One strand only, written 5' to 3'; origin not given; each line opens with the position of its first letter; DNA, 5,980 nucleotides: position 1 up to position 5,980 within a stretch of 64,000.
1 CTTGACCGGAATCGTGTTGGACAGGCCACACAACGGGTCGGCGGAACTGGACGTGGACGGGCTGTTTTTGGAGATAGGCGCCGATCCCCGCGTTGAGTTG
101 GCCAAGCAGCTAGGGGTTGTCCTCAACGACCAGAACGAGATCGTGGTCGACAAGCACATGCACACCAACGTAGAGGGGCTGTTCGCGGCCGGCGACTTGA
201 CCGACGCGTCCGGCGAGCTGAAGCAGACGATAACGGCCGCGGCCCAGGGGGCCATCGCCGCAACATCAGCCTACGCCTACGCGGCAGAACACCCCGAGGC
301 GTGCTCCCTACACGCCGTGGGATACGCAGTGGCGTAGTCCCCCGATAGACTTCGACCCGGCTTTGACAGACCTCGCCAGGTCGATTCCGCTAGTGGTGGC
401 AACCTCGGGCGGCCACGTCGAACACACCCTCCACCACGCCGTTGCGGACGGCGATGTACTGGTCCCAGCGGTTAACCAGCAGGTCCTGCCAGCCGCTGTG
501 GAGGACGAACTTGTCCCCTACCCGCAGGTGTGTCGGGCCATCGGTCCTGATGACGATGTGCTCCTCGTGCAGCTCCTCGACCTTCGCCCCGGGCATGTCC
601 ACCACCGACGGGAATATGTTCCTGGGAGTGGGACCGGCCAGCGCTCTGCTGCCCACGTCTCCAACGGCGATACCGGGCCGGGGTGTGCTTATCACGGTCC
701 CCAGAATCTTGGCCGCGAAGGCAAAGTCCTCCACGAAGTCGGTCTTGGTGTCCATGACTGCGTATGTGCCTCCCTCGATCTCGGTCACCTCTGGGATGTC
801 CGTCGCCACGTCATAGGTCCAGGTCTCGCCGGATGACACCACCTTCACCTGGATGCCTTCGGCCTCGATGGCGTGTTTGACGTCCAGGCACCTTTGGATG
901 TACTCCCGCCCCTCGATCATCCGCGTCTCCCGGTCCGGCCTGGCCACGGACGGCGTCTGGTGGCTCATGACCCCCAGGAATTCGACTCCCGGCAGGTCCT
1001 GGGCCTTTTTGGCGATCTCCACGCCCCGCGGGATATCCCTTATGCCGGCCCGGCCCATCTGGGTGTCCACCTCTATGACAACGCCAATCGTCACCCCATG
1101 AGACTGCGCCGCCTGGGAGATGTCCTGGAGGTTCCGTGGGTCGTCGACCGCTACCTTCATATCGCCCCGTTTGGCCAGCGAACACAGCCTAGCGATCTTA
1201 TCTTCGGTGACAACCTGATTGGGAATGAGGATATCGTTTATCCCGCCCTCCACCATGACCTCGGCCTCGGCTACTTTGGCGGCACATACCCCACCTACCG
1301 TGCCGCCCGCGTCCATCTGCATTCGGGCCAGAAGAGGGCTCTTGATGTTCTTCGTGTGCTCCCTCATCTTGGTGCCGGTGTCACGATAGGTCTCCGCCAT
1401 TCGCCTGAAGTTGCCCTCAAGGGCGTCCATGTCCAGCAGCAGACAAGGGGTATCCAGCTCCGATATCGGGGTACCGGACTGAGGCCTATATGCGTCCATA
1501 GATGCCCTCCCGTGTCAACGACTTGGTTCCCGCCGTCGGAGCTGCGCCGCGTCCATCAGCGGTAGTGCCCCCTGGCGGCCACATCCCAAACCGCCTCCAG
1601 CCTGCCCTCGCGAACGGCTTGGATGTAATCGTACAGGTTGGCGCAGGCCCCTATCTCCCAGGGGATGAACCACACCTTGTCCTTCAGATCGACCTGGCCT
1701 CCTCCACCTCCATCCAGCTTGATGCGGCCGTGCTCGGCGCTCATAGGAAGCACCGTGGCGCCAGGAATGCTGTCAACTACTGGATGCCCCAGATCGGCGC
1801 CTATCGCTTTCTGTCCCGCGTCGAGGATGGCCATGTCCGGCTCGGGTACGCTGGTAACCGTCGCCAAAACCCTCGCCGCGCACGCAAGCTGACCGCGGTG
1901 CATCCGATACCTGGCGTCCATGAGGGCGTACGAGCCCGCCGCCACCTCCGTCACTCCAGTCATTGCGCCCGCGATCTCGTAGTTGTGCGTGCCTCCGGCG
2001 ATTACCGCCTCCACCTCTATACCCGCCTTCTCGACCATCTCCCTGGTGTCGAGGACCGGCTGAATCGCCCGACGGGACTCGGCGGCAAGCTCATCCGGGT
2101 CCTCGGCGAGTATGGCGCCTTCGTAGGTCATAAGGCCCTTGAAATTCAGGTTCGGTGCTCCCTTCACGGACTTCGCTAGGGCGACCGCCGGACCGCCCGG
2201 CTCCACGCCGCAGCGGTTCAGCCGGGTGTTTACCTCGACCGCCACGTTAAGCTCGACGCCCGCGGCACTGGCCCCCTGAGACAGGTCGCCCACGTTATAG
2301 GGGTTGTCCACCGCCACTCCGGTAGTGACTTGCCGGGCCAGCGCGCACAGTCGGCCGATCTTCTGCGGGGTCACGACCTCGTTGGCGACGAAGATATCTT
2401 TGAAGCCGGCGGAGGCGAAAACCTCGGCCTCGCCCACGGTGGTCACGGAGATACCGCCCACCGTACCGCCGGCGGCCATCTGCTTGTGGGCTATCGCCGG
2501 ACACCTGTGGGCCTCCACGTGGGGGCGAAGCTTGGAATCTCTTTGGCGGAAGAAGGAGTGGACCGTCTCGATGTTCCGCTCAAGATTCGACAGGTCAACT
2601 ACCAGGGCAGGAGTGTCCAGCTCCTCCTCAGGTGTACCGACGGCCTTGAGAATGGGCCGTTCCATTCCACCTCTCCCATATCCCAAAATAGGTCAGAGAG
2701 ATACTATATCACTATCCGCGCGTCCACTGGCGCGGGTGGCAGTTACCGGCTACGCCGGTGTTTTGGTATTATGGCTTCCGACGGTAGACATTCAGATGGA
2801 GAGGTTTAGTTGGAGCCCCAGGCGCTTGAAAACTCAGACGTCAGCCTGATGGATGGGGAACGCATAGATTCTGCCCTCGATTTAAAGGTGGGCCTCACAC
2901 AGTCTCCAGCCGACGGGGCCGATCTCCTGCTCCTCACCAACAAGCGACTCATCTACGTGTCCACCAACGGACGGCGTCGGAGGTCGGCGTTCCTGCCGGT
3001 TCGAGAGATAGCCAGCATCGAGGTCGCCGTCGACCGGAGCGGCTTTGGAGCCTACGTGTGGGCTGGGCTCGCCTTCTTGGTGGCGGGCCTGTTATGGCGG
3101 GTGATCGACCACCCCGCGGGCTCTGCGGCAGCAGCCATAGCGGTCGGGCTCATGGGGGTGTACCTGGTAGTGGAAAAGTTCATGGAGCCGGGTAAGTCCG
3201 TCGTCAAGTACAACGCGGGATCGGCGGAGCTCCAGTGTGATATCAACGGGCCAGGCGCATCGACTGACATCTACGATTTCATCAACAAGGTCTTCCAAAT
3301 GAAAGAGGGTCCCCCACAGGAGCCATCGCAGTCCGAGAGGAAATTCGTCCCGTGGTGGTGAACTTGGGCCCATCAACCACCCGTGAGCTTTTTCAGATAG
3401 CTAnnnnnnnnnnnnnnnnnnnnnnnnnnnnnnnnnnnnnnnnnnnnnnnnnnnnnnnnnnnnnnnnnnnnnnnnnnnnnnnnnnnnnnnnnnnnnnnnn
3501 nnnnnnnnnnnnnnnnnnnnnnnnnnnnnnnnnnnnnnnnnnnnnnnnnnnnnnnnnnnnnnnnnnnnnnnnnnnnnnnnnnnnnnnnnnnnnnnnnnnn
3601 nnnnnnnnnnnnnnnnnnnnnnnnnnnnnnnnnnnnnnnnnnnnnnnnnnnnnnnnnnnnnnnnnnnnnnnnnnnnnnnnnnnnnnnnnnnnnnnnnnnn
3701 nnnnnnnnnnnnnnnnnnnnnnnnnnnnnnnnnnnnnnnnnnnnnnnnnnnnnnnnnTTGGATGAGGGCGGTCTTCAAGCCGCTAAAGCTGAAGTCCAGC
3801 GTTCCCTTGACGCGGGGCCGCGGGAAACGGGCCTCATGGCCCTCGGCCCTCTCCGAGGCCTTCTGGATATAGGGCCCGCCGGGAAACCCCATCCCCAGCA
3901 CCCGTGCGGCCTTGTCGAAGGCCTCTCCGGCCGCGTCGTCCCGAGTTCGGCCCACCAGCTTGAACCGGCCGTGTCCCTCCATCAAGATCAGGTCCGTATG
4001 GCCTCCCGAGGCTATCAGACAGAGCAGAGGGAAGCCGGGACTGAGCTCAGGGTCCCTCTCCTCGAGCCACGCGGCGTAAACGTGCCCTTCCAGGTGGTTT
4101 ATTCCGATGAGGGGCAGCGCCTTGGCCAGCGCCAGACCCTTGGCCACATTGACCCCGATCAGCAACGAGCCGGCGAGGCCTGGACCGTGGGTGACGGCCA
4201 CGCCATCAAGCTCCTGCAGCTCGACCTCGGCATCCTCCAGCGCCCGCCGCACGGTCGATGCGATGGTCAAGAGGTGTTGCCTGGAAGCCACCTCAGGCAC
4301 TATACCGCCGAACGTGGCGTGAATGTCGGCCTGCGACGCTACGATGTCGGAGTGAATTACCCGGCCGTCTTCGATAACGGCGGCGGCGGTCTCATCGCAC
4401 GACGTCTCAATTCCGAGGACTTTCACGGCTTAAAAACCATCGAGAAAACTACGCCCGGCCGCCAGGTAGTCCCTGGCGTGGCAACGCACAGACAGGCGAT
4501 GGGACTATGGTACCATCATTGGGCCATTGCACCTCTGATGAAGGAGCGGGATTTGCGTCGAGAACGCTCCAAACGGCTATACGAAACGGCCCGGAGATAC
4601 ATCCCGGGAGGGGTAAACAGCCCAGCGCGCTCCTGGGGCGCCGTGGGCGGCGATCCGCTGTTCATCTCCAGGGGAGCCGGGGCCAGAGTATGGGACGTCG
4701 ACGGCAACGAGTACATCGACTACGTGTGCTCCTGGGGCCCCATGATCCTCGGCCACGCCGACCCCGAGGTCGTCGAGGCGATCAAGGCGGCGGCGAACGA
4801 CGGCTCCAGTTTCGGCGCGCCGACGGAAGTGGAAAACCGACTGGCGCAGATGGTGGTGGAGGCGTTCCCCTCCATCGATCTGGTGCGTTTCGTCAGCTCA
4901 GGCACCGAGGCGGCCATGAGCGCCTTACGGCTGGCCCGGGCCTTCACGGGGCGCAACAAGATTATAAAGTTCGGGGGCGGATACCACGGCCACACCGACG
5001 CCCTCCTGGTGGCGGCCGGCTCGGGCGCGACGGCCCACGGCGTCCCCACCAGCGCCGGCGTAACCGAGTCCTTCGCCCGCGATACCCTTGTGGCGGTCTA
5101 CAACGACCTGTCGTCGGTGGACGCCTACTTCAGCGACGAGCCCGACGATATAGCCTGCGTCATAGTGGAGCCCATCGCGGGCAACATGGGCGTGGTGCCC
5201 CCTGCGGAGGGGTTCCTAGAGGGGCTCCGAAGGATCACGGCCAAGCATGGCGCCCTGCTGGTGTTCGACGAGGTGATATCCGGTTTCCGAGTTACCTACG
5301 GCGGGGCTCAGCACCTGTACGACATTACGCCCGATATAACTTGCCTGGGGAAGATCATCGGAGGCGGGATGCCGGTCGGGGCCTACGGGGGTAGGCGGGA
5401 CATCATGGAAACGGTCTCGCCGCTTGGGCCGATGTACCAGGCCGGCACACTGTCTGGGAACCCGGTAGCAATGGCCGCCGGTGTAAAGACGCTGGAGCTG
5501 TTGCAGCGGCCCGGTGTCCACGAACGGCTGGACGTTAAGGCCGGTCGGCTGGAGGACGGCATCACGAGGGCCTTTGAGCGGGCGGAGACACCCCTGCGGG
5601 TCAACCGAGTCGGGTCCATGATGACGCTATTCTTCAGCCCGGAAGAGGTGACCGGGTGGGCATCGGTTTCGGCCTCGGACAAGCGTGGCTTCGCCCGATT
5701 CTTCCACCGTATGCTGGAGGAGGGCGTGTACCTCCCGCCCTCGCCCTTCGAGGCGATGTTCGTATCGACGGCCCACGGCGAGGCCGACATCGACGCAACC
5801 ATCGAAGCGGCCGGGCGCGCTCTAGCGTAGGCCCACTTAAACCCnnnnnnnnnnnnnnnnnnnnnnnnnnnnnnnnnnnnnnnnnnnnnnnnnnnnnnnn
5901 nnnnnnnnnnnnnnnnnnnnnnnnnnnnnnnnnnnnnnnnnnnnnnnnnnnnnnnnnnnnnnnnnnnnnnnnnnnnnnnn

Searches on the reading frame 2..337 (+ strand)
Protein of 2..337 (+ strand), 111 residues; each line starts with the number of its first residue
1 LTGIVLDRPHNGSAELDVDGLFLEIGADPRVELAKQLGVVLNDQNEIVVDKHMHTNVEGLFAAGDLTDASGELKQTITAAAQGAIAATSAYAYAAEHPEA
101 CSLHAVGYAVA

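Call 5: search_protein_families(library=pfam, proteins=[window:2-337:+], max_evalue=0.001)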
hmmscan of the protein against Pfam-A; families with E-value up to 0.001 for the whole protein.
window:2-337:+ (111 aa): 1 family
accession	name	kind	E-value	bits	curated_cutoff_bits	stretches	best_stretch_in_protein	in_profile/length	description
PF07992.20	Pyr_redox_2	-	4.8e-15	56.2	26.1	1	13-83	223-291/291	Pyridine nucleotide-disulphide oxidoreductase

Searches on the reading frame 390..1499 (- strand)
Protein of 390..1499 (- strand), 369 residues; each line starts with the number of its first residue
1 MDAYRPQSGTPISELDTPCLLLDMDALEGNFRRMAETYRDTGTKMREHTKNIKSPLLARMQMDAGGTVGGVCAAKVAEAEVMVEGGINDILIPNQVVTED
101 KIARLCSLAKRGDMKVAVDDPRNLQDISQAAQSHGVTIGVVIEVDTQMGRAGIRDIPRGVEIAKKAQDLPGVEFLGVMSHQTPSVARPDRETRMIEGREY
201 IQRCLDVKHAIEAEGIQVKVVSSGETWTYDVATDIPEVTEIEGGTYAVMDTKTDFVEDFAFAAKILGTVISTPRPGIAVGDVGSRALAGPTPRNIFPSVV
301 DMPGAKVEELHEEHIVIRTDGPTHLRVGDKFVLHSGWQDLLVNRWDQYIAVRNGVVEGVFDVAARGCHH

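Call 5: search_protein_families(library=pfam, proteins=[window:390-1499:-], max_evalue=0.001)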
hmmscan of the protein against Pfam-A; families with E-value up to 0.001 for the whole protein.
window:390-1499:- (369 aa): 2 families
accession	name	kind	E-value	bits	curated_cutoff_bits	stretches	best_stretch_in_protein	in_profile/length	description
PF01168.26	Ala_racemase_N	-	4.8e-23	82.5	24.1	1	23-229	2-199/220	Alanine racemase, N-terminal domain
PF14031.13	D-ser_dehydrat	-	1.3e-10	42.2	22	1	262-351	1-97/97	Putative serine dehydratase domain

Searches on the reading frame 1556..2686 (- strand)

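Call 5: search_protein_families(library=pfam, proteins=[window:1556-2686:-], max_evalue=0.001)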
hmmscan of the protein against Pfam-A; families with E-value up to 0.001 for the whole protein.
window:1556-2686:- (376 aa): 2 families
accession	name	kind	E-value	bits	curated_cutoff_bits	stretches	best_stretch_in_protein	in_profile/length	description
PF01168.26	Ala_racemase_N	-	2.7e-19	70.2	24.1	1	30-254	1-215/220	Alanine racemase, N-terminal domain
PF14031.13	D-ser_dehydrat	-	1.4e-11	45.3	22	1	270-357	1-96/97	Putative serine dehydratase domain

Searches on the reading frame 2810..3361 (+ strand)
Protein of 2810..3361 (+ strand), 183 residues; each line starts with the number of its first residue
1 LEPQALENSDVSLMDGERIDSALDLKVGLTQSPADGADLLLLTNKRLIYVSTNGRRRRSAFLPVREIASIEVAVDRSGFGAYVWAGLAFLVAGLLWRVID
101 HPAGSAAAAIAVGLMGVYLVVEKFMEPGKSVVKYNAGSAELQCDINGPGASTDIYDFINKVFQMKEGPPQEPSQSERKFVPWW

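Call 5: search_protein_families(library=pfam, proteins=[window:2810-3361:+], max_evalue=0.001)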
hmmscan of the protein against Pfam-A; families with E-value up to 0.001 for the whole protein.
window:2810-3361:+ (183 aa): 0 families

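Call 9: search_protein_families(library=pfam, proteins=[window:2810-3361:+], max_evalue=0.1)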
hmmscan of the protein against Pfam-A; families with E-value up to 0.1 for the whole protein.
window:2810-3361:+ (183 aa): 3 families
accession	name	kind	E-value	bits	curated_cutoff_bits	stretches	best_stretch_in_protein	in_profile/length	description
PF19744.4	DUF6232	-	0.0099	16.7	27.4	1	56-121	9-74/117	Family of unknown function (DUF6232)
PF11605.14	Vps36_ESCRT-II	-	0.032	14.8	24.1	1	40-71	40-71/92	Vacuolar protein sorting protein 36 Vps36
PF14470.12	bPH_3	-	0.084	13.8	23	0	13-60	1-46/95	Bacterial PH domain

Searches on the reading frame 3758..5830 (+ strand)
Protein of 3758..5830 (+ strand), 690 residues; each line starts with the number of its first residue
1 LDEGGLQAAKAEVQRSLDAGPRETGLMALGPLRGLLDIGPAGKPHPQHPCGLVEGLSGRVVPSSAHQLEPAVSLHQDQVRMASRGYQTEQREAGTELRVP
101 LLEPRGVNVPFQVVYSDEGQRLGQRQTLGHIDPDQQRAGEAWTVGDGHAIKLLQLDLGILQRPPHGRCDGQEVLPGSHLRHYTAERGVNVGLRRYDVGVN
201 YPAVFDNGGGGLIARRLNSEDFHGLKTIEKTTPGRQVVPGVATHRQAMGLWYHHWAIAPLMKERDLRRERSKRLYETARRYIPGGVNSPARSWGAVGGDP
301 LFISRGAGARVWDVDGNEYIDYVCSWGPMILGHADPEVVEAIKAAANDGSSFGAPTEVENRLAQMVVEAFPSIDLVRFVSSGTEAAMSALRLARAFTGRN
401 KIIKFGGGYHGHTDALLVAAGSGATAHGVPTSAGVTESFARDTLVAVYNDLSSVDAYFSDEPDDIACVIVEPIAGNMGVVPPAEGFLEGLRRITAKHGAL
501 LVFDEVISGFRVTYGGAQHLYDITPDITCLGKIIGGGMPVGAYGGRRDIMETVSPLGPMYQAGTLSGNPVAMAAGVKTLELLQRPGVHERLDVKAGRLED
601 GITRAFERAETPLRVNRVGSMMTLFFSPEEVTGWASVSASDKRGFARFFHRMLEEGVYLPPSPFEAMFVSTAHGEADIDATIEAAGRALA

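Call 5: search_protein_families(library=pfam, proteins=[window:3758-5830:+], max_evalue=0.001)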
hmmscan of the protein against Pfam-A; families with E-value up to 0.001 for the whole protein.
window:3758-5830:+ (690 aa): 1 family
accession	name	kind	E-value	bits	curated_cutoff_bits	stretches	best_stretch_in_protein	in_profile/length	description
PF00202.27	Aminotran_3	-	5.4e-79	266.2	30.5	1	298-660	6-372/403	Aminotransferase class-III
